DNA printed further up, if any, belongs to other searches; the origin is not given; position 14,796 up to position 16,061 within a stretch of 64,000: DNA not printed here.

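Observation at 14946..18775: Tandem triplication of a secreted-protein cassette with mosaic divergence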

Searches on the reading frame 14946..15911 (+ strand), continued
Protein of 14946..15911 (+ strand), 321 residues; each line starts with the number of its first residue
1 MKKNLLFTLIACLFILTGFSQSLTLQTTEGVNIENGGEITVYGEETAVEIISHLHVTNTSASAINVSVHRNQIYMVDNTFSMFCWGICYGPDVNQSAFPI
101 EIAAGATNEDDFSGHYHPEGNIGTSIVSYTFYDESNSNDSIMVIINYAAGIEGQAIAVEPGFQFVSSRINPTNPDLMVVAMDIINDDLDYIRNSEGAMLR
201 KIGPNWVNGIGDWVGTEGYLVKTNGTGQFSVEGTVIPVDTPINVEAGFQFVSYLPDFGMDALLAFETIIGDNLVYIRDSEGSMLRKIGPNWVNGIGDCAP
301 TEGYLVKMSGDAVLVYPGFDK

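Call 49: find_encoding_contigs(protein=P0010, flank=6000, max_places=2)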
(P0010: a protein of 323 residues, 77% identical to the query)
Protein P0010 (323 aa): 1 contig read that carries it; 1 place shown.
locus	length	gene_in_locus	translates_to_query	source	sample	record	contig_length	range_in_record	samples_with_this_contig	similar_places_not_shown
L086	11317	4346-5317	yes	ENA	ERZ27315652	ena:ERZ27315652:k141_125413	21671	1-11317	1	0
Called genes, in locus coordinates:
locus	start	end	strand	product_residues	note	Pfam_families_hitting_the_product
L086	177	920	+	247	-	PF00072:Response_reg, PF00486:Trans_reg_C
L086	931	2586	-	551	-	PF18962:Por_Secre_tail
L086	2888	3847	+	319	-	-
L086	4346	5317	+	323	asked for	-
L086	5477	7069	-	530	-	PF03577:Peptidase_C69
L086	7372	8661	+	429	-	-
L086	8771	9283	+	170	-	PF18962:Por_Secre_tail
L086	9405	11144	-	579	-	PF07719:TPR_2 (faint), PF13432:TPR_16 (faint), PF13414:TPR_11 (faint), PF13181:TPR_8 (faint), PF13176:TPR_7 (faint), PF13424:TPR_12 (weak), PF00515:TPR_1 (weak), PF13424:TPR_12, +1 more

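Call 50: find_encoding_contigs(protein=P0008, flank=6000, max_places=2)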
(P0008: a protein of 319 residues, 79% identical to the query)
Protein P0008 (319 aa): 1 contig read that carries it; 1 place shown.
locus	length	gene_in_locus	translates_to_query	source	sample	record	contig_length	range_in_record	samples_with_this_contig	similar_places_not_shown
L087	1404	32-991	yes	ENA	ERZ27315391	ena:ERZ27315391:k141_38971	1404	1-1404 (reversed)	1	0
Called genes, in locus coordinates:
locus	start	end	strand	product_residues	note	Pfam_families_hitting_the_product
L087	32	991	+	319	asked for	-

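Call 51: find_encoding_contigs(protein=P0003, flank=6000, max_places=2)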
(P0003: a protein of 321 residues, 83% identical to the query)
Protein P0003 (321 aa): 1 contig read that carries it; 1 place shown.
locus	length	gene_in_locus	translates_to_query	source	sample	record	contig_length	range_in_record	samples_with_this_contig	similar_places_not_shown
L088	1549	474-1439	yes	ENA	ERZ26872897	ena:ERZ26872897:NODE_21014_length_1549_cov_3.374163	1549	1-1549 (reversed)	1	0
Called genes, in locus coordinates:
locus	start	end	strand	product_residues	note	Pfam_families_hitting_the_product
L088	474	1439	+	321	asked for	-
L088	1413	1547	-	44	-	?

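Call 67: fold_search(model_id=the predicted structure, library=viral)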
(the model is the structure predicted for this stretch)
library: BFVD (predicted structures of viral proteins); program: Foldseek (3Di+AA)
matches with E <= 10: 605; with E <= 0.001: 0
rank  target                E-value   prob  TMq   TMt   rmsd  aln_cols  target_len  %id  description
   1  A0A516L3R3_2          1.8e-02  0.21  0.17  0.09  18.1       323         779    8  (no name in the UniProt tables at hand)
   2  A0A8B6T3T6            2.7e-02  0.12  0.13  0.06  24.9       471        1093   10  (no name in the UniProt tables at hand)
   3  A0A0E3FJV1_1          3.5e-02  0.10  0.11  0.06  26.4       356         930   12  Virion structural protein [Synechococcus phage ACG-2014j]
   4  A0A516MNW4            4.5e-02  0.41  0.20  0.20  17.1       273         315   11  (no name in the UniProt tables at hand)
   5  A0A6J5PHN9            4.9e-02  0.15  0.18  0.16  21.6       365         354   10  Uncharacterized protein [uncultured Caudovirales phage]
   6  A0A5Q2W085            4.9e-02  0.09  0.12  0.07  25.4       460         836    8  (no name in the UniProt tables at hand)
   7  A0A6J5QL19            5.2e-02  0.10  0.13  0.08  22.3       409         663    8  DUF7483 domain-containing protein [uncultured Caudovirales phage]
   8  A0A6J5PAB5            5.4e-02  0.12  0.15  0.15  18.1       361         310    8  Uncharacterized protein [uncultured Caudovirales phage]
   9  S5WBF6                5.7e-02  0.25  0.20  0.09  15.2       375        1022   10  PA14 domain-containing protein [Pseudomonas phage PaBG]
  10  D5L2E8                8.1e-02  0.89  0.21  0.40   6.2       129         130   15  Uncharacterized protein [uncultured virus]
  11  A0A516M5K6            8.1e-02  0.15  0.17  0.17  18.6       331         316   12  (no name in the UniProt tables at hand)
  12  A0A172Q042            8.1e-02  0.15  0.18  0.12  20.2       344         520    9  Uncharacterized protein [Acinetobacter phage vB_AbaM_ME3]
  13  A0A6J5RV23            8.9e-02  0.04  0.09  0.09  21.9       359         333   10  Ig-like domain-containing protein [uncultured Caudovirales phage]
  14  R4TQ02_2              9.8e-02  0.06  0.12  0.05  25.0       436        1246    9  (no name in the UniProt tables at hand)
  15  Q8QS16                9.8e-02  0.05  0.11  0.07  21.9       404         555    9  Tegument protein pp65 [Panine betaherpesvirus 2]
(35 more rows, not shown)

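Call 68: search_protein_families(library=pfam, proteins=[P0020, P0035, P0024, P0017, P0045, P0073, P0086, P0064, P0013, P0031], max_evalue=0.001)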
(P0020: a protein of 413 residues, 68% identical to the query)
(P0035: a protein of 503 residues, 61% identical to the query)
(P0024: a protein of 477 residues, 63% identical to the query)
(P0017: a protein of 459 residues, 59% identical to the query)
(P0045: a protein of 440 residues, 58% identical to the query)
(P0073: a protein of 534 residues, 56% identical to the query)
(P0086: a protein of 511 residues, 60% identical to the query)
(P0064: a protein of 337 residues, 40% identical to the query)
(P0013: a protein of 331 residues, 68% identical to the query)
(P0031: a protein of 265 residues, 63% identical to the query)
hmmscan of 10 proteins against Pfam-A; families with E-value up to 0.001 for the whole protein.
P0020 (413 aa): 1 family
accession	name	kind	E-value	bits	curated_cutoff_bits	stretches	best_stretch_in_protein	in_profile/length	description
PF09603.15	Fib_succ_major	-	1e-34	120.9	33.9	1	220-412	1-187/187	Fibrobacter succinogenes major domain (Fib_succ_major)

P0035 (503 aa): 3 families
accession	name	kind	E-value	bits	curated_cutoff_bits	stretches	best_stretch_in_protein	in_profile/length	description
PF13860.13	FlgD_ig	-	1.5e-10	41.3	27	1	440-489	24-73/79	FlgD Ig-like domain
PF18962.6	Por_Secre_tail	-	2.6e-09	37.7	27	1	420-501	1-74/75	Secretion system C-terminal sorting domain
PF13585.12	CHU_C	-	0.00013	22.4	27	1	430-494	19-76/86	CHU_C Type IX secretion signal domain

P0024 (477 aa): 1 family
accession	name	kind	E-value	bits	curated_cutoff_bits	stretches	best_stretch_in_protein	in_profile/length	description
PF18962.6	Por_Secre_tail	-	7.3e-12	45.9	27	1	411-476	1-75/75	Secretion system C-terminal sorting domain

P0017 (459 aa): 2 families
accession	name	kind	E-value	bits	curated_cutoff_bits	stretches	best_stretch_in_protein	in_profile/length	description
PF18962.6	Por_Secre_tail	-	8.7e-12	45.6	27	1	389-458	1-75/75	Secretion system C-terminal sorting domain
PF00431.26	CUB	-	9e-05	23.2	21.4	1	7-78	36-110/110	CUB domain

P0045 (440 aa): 0 families

P0073 (534 aa): 0 families

P0086 (511 aa): 1 family
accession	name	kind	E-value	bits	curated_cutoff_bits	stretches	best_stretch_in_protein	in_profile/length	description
PF11551.14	Omp28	-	0.00083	19.7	34.9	0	60-115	108-164/171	Outer membrane protein Omp28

P0064 (337 aa): 0 families

P0013 (331 aa): 0 families

P0031 (265 aa): 0 families

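Call 77: search_protein_families(library=ncbifam, proteins=[P0020, P0035], max_evalue=0.01)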
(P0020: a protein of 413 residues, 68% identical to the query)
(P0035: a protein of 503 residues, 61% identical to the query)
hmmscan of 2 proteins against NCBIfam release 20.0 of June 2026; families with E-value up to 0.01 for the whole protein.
P0020 (413 aa): 1 family
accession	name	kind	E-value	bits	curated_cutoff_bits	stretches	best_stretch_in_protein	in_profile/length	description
TIGR02145.1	Fib_succ_major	domain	7.7e-46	157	41.65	1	208-413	2-176/176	FISUMP domain-containing protein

P0035 (503 aa): 8 families
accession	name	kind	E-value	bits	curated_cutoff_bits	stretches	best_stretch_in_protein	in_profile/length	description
TIGR04183.1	Por_Secre_tail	domain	9.7e-12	44.7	23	1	420-501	1-70/72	T9SS type A sorting domain-containing protein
NF033707.1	T9SS_sortase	equivalog_domain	6.3e-11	40.7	420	1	404-493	984-1079/1095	type IX secretion system sortase PorU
NF052323.1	T9SSA_dep_M6i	equivalog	2.8e-07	28.9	600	1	417-491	957-1026/1043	T9SS-dependent M6-like inactivated metalloprotease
NF005176.1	PRK06655.1-1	equivalog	4.5e-07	30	230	1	436-490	94-148/197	flagellar hook assembly protein FlgD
NF038113.1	T9SSA_dep_M36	equivalog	3.1e-06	25.6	885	1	409-502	786-868/869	T9SS-dependent M36 family metallopeptidase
NF009452.0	PRK12812.1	equivalog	8e-05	22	258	1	438-489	151-204/289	flagellar basal body rod modification protein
NF009276.0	PRK12633.1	equivalog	0.00067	19.4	383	1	436-490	126-180/234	flagellar basal body rod modification protein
NF004496.1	PRK05842.1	equivalog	0.0041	16.4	250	1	438-488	165-217/271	flagellar hook assembly protein FlgD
